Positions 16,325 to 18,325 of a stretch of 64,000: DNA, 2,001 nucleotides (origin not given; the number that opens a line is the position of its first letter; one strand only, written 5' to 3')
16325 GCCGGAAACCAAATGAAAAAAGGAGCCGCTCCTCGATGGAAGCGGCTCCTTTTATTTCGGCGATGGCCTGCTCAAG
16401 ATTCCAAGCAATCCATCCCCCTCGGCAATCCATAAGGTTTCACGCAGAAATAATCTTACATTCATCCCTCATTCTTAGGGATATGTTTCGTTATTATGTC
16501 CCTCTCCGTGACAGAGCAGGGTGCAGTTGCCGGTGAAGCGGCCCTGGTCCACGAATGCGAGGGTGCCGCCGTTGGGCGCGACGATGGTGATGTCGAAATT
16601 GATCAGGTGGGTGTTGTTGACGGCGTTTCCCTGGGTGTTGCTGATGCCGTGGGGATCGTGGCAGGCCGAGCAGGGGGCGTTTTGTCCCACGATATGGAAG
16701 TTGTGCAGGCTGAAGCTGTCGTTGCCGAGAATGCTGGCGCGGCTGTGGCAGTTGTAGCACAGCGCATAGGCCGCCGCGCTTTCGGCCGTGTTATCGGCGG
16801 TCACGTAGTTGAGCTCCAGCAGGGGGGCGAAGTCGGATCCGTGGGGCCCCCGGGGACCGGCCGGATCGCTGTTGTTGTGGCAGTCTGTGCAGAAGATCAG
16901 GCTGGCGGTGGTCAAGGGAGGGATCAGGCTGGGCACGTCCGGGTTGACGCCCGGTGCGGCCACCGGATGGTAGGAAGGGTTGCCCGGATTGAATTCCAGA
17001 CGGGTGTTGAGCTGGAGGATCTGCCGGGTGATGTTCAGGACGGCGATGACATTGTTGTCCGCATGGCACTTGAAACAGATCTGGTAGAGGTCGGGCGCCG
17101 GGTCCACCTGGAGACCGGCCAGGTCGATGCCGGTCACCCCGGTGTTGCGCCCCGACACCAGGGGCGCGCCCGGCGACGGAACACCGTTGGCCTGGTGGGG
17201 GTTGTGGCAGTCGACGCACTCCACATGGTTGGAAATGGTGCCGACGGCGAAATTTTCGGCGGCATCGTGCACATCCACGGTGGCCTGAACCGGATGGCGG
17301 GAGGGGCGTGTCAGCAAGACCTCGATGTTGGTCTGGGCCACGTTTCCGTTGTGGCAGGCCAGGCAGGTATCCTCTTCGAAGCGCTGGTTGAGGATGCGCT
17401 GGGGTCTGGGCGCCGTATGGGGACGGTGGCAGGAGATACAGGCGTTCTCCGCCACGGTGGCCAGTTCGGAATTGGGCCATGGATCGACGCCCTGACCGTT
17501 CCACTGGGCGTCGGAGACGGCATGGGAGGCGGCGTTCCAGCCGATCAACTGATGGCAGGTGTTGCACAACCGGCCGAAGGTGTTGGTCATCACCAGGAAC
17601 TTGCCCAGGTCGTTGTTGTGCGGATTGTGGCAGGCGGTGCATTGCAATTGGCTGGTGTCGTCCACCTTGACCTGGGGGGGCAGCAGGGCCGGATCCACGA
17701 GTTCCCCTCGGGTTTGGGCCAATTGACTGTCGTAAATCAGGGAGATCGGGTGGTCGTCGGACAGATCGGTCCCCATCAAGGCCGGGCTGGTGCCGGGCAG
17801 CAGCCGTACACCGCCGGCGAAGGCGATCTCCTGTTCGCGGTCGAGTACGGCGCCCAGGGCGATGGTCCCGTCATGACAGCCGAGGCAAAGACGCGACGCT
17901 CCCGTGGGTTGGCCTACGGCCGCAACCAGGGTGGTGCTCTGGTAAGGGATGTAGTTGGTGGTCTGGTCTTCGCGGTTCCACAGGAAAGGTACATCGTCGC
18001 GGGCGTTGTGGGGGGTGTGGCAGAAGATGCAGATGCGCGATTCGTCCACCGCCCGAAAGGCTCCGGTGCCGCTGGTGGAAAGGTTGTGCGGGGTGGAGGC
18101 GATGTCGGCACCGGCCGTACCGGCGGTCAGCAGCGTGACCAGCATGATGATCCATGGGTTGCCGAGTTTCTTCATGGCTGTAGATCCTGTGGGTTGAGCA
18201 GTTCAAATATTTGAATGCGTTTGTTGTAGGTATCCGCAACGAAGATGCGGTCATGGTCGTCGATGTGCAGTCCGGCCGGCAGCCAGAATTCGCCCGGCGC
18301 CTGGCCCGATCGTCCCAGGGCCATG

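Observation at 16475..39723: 23-kb, 18-gene cytochrome / NHL-propeller / beta-barrel cluster: candidate trans-envelope electron-transfer system in a sulfate reducer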

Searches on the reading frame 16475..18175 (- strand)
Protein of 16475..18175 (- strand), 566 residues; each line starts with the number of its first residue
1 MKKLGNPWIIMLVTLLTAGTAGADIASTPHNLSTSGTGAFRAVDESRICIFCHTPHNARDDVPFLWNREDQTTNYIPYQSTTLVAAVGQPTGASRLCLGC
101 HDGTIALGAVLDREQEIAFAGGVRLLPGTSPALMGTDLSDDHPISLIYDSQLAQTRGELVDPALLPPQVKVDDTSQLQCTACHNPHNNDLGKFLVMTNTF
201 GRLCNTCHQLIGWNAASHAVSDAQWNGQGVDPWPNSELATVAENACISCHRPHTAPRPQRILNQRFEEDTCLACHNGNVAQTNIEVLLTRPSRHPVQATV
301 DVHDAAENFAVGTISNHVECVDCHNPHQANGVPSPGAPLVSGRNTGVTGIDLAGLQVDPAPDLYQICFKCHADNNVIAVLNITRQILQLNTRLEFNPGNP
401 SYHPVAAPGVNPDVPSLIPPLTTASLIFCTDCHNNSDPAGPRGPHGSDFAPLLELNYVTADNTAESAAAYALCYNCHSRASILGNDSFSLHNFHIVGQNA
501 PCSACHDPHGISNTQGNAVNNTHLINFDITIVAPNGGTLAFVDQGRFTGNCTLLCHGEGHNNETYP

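Call 4: search_protein_families(library=pfam, proteins=[window:16475-18175:-], max_evalue=0.01)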
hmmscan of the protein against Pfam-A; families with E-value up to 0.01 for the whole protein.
window:16475-18175:- (566 aa): 7 families
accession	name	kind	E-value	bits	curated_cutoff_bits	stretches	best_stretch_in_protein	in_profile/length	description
PF09699.15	Paired_CXXCH_1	-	1e-29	102.4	20.6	3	241-277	4-38/41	Doubled CXXCH motif (Paired_CXXCH_1)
PF14522.11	Cytochrome_C7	-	7.6e-14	51.7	24.8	1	242-325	12-67/67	Cytochrome c7 and related cytochrome c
PF22113.1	Mtrc-MtrF_II-IV_dom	-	1.3e-09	38.3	30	2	240-375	3-131/176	Outer membrane cytochrome MtrC/MtrF-like, domains II/IV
PF14537.11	Cytochrom_c3_2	-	2e-07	31.8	25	0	175-276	5-79/79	Cytochrome c3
PF22678.1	Cytochrom_c_NrfB-like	-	1.6e-05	25.7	27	1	429-513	1-72/89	Cytochrome c-type protein NrfB-like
PF13435.11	Cytochrome_C554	-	0.00026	22.3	20.8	0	429-506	2-83/84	Cytochrome c554 and c-prime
PF03264.19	Cytochrom_NNT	-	0.007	16.6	24.1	1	462-512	28-78/174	NapC/NirT cytochrome c family, N-terminal region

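Call 23: find_homologous_proteins(query=window:16475-18175:-, max_evalue=0.00001)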
Query window:16475-18175:- (566 aa): 6907 proteins with E <= 0.00001 among 8000 candidates; the best 120 are listed.
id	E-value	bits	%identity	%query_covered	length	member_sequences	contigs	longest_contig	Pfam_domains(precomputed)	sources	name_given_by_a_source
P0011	0.0e+0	1331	100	100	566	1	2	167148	PF09699.16,PF14537.12,PF22678.2,PF14522.12,PF22113.2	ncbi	-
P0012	0.0e+0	1105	82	100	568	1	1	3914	PF09699.16,PF14537.12,PF14522.12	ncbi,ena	-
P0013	6.0e-286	968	74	97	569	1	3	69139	PF09699.16,PF14537.12,PF13435.12,PF14522.12,PF22113.2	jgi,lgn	jgi:predicted CXXCH cytochrome family protein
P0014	4.1e-253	859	64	98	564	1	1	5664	PF09699.16,PF14537.12,PF22678.2,PF14522.12,PF22113.2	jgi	jgi:predicted CXXCH cytochrome family protein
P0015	4.6e-244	829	63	96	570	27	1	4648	PF09699.16,PF14537.12,PF14522.12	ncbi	-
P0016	1.4e-243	828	63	98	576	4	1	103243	PF09699.16,PF14537.12,PF14522.12,PF22113.2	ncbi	-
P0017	1.5e-242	824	62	99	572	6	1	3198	PF09699.16,PF14537.12,PF14522.12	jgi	jgi:predicted CXXCH cytochrome family protein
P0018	1.8e-242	824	63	98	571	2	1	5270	PF09699.16,PF14537.12,PF14522.12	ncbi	-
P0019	6.7e-242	822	62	96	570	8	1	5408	PF09699.16,PF14537.12,PF14522.12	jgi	jgi:predicted CXXCH cytochrome family protein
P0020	3.7e-241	820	65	96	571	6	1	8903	PF09699.16,PF14537.12,PF14522.12,PF22113.2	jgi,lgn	jgi:predicted CXXCH cytochrome family protein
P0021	6.9e-241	819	63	98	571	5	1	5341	PF09699.16,PF14537.12,PF14522.12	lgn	-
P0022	9.4e-241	818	63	98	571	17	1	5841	PF09699.16,PF14537.12,PF14522.12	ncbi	-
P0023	2.8e-240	817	62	100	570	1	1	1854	PF09699.16,PF14537.12,PF14522.12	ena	-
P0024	2.9e-240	817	64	97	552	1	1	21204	PF09699.16,PF14537.12,PF14522.12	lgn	-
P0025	3.3e-239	813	64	96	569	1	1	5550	PF09699.16,PF14537.12,PF14522.12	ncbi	-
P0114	1.3e-217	742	57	99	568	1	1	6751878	PF09699.16,PF14537.12,PF14522.12,PF22113.2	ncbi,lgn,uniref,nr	ncbi:cytochrome c3 family protein [Desulfosediminicola flagellatus]|uniref:cytochrome c3 family prot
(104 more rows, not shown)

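Call 24: find_encoding_contigs(protein=P0114, flank=10000, max_places=1)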
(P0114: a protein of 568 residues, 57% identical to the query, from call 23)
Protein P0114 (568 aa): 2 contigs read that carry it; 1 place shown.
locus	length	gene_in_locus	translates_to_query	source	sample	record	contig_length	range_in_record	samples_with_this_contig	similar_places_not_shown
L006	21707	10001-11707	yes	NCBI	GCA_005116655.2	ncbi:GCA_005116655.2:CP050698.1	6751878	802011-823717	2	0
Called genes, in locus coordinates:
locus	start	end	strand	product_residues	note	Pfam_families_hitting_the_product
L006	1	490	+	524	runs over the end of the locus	PF01292:Ni_hydr_CYTB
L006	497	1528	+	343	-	PF08450:SGL (faint), PF17170:DUF5128 (faint), PF25021:TEN_NHL (faint), PF01436:NHL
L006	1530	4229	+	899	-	PF14522:Cytochrome_C7 (faint), PF14537:Cytochrom_c3_2 (faint), PF09699:Paired_CXXCH_1 (weak)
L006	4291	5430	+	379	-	PF14522:Cytochrome_C7 (faint), PF14537:Cytochrom_c3_2 (faint), PF09699:Paired_CXXCH_1 (faint)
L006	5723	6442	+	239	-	PF14522:Cytochrome_C7 (faint), PF22113:Mtrc-MtrF_II-IV_dom (faint), PF22678:Cytochrom_c_NrfB-like (faint), PF09699:Paired_CXXCH_1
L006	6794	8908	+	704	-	-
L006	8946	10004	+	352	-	PF06739:SBBP (faint), PF25021:TEN_NHL (faint), PF01731:Arylesterase (faint), PF17170:DUF5128 (weak), PF01436:NHL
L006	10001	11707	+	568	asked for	PF14522:Cytochrome_C7 (faint), PF14537:Cytochrom_c3_2 (faint), PF09699:Paired_CXXCH_1 (weak), PF22113:Mtrc-MtrF_II-IV_dom (weak), PF09699:Paired_CXXCH_1 (weak)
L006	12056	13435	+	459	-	PF14522:Cytochrome_C7 (faint), PF14537:Cytochrom_c3_2 (faint), PF09699:Paired_CXXCH_1, PF22113:Mtrc-MtrF_II-IV_dom, PF09699:Paired_CXXCH_1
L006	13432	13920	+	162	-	-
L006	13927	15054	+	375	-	PF00578:AhpC-TSA, PF08534:Redoxin (weak), PF13174:TPR_6 (faint), PF13905:Thioredoxin_8, PF23914:TPR_CcmH_CycH, PF13414:TPR_11 (weak), PF14559:TPR_19, PF07719:TPR_2 (weak), +10 more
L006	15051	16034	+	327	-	PF14522:Cytochrome_C7 (faint), PF14537:Cytochrom_c3_2 (faint), PF09699:Paired_CXXCH_1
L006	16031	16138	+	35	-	-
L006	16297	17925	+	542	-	-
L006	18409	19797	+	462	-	PF01565:FAD_binding_4, PF08031:BBE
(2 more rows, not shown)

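Call 36: search_protein_families(library=ncbifam, proteins=[window:16475-18175:-], max_evalue=0.001)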
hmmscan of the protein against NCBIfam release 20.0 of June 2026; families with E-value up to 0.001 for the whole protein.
window:16475-18175:- (566 aa): 5 families
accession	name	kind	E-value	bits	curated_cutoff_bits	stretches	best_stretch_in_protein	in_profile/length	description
TIGR01905.1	paired_CXXCH_1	subfamily_domain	6.5e-17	61.2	25.2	2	241-277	4-38/41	doubled CXXCH domain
TIGR03508.1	decahem_SO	subfamily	2.9e-13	49.9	192.2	1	460-556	107-196/258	DmsE family decaheme c-type cytochrome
TIGR03146.1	cyt_nit_nrfB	equivalog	4e-07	30.4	166.6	0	426-513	40-123/145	cytochrome c nitrite reductase pentaheme subunit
TIGR03153.1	cytochr_NrfH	equivalog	7.3e-06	26.1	134.2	0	306-328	41-63/138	cytochrome c nitrite reductase small subunit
NF008659.0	PRK11659.1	equivalog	4.6e-05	23.2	184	0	425-513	74-149/188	cytochrome c nitrite reductase pentaheme subunit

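Call 45: search_solved_structures(query=window:16475-18175:-, max_evalue=0.01)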
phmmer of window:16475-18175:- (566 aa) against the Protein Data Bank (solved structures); distinct sequences matched with E-value up to 0.01: 2.
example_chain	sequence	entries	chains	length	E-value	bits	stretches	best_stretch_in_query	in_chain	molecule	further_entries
7tfs_A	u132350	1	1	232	4.3e-28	101.3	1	8-209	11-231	Cytochrome c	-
9yuq_N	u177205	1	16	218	1.1e-19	73.5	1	12-209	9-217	Putative multiheme cytochrome c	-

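Call 64: find_encoding_contigs(protein=P0013, flank=10000, max_places=1)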
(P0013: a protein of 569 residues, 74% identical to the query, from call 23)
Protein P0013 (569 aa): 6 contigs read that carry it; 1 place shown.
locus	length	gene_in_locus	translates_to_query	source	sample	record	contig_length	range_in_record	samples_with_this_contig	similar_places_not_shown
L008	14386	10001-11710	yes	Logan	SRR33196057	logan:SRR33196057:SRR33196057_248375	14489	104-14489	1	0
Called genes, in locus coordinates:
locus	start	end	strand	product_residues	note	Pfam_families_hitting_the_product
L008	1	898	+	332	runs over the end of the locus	?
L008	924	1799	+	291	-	PF14522:Cytochrome_C7 (faint)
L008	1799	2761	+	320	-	PF01436:NHL (weak), PF17170:DUF5128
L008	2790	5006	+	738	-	PF22113:Mtrc-MtrF_II-IV_dom (faint), PF14522:Cytochrome_C7 (faint), PF14537:Cytochrom_c3_2 (faint), PF09699:Paired_CXXCH_1 (weak)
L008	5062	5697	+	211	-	PF14537:Cytochrom_c3_2 (faint), PF14522:Cytochrome_C7 (faint), PF09699:Paired_CXXCH_1 (weak)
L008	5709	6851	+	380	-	PF17170:DUF5128 (faint), PF01436:NHL (faint)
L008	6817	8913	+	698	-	-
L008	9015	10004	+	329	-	PF06739:SBBP (faint), PF25021:TEN_NHL (faint), PF01731:Arylesterase (faint), PF08450:SGL (faint), PF17170:DUF5128 (faint), PF01436:NHL (weak)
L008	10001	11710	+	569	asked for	PF13435:Cytochrome_C554 (faint), PF14537:Cytochrom_c3_2 (faint), PF22113:Mtrc-MtrF_II-IV_dom (faint), PF14522:Cytochrome_C7 (faint), PF09699:Paired_CXXCH_1 (weak)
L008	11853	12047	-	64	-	PF11127:YgaP-like_TM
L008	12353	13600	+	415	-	PF07690:MFS_1, PF11700:ATG22, PF07690:MFS_1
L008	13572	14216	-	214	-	PF00293:NUDIX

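Call 65: find_encoding_contigs(protein=P0016, flank=10000, max_places=1)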
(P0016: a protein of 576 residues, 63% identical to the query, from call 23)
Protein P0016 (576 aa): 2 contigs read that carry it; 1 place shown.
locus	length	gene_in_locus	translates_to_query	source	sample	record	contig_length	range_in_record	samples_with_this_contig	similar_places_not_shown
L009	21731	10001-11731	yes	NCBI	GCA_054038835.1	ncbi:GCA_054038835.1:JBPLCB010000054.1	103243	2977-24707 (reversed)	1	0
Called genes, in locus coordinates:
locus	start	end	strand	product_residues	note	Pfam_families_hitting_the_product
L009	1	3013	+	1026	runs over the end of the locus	PF14522:Cytochrome_C7 (faint), PF14537:Cytochrom_c3_2 (faint), PF09699:Paired_CXXCH_1 (weak), PF22113:Mtrc-MtrF_II-IV_dom (weak), PF09699:Paired_CXXCH_1 (weak)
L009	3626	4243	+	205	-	PF14522:Cytochrome_C7 (faint), PF09699:Paired_CXXCH_1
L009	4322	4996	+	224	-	PF14522:Cytochrome_C7 (faint), PF09699:Paired_CXXCH_1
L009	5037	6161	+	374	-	PF01436:NHL (faint), PF25021:TEN_NHL (faint), PF17170:DUF5128 (weak), PF06739:SBBP (faint)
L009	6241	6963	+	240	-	PF14522:Cytochrome_C7 (faint), PF22113:Mtrc-MtrF_II-IV_dom (faint), PF09699:Paired_CXXCH_1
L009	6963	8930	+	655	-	-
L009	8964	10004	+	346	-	PF01731:Arylesterase (faint), PF06739:SBBP (faint), PF25021:TEN_NHL (faint), PF08450:SGL (faint), PF17170:DUF5128 (weak), PF01436:NHL (weak)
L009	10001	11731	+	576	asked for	PF14522:Cytochrome_C7 (faint), PF14537:Cytochrom_c3_2 (faint), PF09699:Paired_CXXCH_1, PF22113:Mtrc-MtrF_II-IV_dom (weak)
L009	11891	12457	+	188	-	PF00672:HAMP (weak)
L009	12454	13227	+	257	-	PF14522:Cytochrome_C7 (faint), PF09699:Paired_CXXCH_1 (faint), PF14537:Cytochrom_c3_2 (faint)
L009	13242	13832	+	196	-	PF00672:HAMP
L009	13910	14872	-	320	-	PF13623:SurA_N_2, PF13624:SurA_N_3, PF09312:SurA_N, PF13145:Rotamase_2, PF13616:Rotamase_3, PF00639:Rotamase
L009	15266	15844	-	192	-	PF13590:DUF4136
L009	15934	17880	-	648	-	PF22113:Mtrc-MtrF_II-IV_dom (faint), PF14522:Cytochrome_C7 (faint), PF14537:Cytochrom_c3_2 (faint), PF09699:Paired_CXXCH_1 (weak)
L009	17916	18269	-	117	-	-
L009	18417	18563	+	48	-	-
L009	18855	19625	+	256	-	-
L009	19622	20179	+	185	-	PF13432:TPR_16, PF23914:TPR_CcmH_CycH, PF00515:TPR_1, PF07719:TPR_2, PF13181:TPR_8, PF13424:TPR_12, PF13371:TPR_9, PF13414:TPR_11, +12 more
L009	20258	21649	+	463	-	PF05140:ResB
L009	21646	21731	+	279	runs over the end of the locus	PF01578:Cytochrom_C_asm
